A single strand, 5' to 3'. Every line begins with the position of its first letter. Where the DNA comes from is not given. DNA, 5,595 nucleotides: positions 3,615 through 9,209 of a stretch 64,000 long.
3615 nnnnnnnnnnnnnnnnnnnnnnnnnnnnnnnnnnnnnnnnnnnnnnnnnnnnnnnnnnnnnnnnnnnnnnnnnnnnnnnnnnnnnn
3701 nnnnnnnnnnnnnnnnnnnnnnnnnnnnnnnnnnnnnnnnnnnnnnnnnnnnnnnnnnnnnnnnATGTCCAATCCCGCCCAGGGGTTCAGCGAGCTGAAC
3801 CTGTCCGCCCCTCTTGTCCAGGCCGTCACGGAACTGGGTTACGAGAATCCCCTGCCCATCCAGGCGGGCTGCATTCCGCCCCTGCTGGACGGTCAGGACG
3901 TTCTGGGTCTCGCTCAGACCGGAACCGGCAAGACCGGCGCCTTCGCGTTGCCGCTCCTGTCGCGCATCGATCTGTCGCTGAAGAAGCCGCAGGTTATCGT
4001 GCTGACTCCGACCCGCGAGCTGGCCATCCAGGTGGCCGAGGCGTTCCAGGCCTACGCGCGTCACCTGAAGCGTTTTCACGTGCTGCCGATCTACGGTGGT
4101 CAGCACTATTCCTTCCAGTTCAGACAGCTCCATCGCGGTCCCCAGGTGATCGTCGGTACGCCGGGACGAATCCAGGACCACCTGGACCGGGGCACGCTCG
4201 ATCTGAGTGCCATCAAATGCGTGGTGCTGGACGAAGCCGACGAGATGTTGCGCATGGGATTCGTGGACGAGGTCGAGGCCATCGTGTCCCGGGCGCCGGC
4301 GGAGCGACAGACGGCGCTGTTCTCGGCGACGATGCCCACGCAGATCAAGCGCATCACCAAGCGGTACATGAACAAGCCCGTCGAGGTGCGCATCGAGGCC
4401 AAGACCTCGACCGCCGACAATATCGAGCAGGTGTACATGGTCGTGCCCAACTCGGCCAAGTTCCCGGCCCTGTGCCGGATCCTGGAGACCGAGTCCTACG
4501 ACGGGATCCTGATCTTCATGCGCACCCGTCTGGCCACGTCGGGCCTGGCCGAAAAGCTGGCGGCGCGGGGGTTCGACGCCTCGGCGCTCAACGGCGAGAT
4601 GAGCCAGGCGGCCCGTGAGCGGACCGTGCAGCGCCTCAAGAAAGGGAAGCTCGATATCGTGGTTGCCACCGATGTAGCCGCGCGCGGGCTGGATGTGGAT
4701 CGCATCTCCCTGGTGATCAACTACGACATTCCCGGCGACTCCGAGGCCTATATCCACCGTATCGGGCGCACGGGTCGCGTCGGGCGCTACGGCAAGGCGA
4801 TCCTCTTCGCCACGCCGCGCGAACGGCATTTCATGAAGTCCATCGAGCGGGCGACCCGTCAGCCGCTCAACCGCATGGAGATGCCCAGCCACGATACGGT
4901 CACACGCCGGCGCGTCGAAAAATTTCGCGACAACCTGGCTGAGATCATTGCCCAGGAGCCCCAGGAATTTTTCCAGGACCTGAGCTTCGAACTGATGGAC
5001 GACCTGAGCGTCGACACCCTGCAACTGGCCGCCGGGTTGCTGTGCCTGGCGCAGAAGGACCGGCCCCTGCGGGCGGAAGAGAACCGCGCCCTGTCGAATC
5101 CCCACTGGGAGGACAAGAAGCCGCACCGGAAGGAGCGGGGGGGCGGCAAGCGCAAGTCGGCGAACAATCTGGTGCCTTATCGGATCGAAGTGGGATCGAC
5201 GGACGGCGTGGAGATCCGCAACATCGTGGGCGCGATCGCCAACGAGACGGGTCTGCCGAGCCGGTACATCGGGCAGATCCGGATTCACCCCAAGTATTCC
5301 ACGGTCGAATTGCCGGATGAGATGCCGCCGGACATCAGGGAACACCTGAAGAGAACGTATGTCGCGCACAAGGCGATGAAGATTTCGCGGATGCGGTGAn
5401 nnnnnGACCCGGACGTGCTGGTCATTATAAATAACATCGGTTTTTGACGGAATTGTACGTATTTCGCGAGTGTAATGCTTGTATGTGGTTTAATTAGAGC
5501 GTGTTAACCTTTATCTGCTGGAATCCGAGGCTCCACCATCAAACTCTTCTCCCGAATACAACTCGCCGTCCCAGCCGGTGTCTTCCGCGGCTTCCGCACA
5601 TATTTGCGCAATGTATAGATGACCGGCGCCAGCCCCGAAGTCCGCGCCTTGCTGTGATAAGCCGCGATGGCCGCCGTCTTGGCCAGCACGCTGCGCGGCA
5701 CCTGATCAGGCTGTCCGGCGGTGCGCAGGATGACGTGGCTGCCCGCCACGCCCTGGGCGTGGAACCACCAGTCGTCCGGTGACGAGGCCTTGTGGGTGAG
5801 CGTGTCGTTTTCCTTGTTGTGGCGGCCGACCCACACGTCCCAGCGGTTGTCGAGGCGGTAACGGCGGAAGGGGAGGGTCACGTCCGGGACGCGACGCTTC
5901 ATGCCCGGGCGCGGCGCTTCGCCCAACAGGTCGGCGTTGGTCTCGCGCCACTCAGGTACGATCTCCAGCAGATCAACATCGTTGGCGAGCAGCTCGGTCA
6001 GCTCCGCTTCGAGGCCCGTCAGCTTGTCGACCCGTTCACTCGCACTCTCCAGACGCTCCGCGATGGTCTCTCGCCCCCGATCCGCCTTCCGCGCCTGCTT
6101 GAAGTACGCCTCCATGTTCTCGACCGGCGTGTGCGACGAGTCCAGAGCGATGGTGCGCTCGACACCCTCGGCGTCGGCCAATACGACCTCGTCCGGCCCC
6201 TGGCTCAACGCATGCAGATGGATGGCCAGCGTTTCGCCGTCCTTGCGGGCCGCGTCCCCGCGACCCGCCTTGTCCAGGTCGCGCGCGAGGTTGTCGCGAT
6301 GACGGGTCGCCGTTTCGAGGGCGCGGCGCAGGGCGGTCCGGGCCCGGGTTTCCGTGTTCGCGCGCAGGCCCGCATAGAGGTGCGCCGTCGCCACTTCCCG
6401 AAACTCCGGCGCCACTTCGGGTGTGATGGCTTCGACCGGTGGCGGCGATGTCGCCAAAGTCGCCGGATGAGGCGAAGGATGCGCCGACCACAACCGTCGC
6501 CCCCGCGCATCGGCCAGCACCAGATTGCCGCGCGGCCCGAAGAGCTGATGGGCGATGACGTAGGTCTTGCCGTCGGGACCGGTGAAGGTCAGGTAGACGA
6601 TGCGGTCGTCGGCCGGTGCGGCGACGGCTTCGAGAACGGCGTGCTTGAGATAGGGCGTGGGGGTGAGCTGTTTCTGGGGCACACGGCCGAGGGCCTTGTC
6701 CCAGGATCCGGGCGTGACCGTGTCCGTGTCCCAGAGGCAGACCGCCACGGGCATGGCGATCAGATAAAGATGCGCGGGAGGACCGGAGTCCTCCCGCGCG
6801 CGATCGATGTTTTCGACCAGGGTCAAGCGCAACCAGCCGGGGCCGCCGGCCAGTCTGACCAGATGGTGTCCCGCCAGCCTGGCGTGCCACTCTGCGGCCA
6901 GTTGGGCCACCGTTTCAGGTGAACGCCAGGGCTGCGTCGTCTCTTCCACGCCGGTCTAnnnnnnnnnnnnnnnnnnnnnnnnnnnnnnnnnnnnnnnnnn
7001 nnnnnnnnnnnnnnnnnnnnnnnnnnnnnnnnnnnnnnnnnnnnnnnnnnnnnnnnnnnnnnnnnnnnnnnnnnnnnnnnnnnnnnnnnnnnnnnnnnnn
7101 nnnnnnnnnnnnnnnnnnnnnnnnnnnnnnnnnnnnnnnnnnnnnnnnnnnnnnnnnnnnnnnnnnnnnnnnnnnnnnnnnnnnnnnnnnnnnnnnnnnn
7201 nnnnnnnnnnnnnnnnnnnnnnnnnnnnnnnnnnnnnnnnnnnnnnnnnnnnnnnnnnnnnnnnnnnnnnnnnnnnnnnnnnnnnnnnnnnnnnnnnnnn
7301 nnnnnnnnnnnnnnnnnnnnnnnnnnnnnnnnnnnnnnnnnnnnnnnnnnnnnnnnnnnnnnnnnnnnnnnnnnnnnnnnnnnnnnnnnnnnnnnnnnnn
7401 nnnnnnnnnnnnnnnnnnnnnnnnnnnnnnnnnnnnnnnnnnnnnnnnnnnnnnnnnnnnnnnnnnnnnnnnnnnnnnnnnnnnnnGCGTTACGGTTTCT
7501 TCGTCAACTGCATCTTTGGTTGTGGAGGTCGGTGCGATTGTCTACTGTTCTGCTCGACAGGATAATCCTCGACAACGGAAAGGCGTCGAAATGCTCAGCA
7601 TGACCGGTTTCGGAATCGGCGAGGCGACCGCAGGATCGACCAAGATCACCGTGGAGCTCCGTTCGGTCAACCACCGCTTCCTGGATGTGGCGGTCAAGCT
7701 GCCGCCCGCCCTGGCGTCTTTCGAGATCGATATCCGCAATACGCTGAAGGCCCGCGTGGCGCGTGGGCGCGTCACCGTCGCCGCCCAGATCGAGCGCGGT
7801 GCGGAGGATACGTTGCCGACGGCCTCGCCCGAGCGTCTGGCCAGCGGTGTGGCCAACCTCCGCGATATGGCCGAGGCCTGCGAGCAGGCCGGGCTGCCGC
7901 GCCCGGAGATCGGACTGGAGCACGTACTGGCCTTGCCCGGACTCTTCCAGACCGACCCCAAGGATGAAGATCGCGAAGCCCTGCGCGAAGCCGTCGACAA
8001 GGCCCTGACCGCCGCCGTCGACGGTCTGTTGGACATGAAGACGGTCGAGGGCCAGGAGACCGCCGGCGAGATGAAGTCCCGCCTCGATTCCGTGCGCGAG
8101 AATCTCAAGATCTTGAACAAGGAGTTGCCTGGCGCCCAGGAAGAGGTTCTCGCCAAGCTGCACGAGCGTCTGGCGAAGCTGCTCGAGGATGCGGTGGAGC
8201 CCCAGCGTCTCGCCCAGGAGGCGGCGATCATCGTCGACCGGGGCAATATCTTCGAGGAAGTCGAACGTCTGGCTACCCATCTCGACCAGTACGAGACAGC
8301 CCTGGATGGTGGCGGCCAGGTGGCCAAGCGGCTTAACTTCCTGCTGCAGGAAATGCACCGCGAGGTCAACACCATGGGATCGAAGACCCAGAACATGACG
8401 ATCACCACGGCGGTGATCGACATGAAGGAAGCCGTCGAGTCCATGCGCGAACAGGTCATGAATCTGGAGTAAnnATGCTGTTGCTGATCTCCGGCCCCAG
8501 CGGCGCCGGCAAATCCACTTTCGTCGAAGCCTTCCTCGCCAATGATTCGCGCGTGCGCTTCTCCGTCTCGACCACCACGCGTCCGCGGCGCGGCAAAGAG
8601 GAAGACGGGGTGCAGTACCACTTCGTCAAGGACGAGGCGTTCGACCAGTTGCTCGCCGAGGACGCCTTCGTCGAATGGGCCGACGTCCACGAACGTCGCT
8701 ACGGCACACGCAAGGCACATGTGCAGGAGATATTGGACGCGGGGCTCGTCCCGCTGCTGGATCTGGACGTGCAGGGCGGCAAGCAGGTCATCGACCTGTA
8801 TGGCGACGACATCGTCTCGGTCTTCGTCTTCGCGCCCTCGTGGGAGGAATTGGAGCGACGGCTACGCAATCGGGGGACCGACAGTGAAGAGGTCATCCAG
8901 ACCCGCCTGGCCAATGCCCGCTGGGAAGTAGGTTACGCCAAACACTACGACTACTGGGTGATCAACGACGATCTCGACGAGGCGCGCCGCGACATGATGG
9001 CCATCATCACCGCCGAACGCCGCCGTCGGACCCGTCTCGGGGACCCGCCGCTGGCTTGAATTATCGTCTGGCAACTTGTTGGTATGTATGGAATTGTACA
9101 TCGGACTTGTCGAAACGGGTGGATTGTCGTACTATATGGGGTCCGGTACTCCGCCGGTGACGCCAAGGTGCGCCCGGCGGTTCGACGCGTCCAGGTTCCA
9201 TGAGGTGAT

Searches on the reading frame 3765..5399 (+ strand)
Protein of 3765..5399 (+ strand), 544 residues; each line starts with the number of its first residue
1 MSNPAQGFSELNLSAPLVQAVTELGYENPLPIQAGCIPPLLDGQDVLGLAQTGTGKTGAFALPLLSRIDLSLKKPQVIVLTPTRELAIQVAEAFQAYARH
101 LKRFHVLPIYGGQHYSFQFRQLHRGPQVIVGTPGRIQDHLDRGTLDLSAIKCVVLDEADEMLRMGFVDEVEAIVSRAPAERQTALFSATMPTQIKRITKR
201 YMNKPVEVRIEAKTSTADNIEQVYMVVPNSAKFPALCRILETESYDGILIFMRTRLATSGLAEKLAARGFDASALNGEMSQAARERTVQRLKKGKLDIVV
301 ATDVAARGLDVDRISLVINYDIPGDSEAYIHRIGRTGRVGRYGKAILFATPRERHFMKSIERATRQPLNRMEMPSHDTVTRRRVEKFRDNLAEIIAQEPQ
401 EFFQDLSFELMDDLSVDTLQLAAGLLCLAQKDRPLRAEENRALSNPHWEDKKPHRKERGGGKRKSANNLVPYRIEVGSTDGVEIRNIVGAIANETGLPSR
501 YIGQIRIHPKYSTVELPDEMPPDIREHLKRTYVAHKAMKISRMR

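Call 24: search_protein_families(library=pfam, proteins=[window:3765-5399:+], max_evalue=0.00001)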
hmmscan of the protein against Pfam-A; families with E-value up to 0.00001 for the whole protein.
window:3765-5399:+ (544 aa): 4 families
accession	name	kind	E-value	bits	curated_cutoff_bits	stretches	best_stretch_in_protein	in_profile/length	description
PF00270.35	DEAD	-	9.6e-49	165.8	26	1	31-196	2-166/167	DEAD/DEAH box helicase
PF00271.37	Helicase_C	-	3.3e-30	105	23.5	1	232-340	2-110/110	Helicase conserved C-terminal domain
PF03880.21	DbpA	-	4.6e-20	71.9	25.6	1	472-541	2-71/72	DbpA RNA binding domain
PF25399.1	DeaD_dimer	-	1.1e-14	54.6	23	1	374-439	1-66/67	RNA helicase DeaD dimerization domain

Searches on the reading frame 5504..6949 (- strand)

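Call 24: search_protein_families(library=pfam, proteins=[window:5504-6949:-], max_evalue=0.00001)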
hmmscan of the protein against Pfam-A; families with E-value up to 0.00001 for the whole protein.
window:5504-6949:- (481 aa): 2 families
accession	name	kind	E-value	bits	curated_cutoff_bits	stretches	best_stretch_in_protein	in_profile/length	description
PF05833.16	NFACT_N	-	3.3e-21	76.1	31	1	201-330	303-433/456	NFACT N-terminal and middle domains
PF05670.18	NFACT-R_1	-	2.6e-10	41.2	29.8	1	370-456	11-98/112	NFACT protein RNA binding domain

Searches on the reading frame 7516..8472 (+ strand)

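Call 24: search_protein_families(library=pfam, proteins=[window:7516-8472:+], max_evalue=0.00001)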
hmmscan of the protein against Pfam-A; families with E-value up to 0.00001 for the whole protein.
window:7516-8472:+ (318 aa): 2 families
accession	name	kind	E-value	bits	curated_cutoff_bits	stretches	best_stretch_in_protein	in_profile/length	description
PF03755.18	YicC-like_N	-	4.5e-36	125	25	1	26-181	1-153/156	Endoribonuclease YicC-like, N-terminal region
PF08340.16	YicC-like_C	-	8.5e-36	123.2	27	1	202-318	3-120/120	Endoribonuclease YicC-like, C-terminal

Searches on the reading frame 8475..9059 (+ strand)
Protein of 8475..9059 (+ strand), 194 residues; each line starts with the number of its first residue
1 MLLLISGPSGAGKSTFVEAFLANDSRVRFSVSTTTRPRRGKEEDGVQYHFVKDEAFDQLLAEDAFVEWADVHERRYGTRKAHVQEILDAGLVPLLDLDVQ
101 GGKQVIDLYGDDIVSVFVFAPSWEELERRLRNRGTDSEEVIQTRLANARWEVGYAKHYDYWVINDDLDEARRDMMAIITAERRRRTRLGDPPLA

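Call 24: search_protein_families(library=pfam, proteins=[window:8475-9059:+], max_evalue=0.00001)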
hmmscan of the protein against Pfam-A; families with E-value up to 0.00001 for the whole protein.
window:8475-9059:+ (194 aa): 2 families
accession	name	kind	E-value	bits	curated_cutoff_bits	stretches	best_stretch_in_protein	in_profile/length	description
PF00625.27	Guanylate_kin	-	4.5e-40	137.7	25.2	1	3-180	5-181/182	Guanylate kinase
PF13671.12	AAA_33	-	1e-07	32.8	27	1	2-143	1-131/143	AAA domain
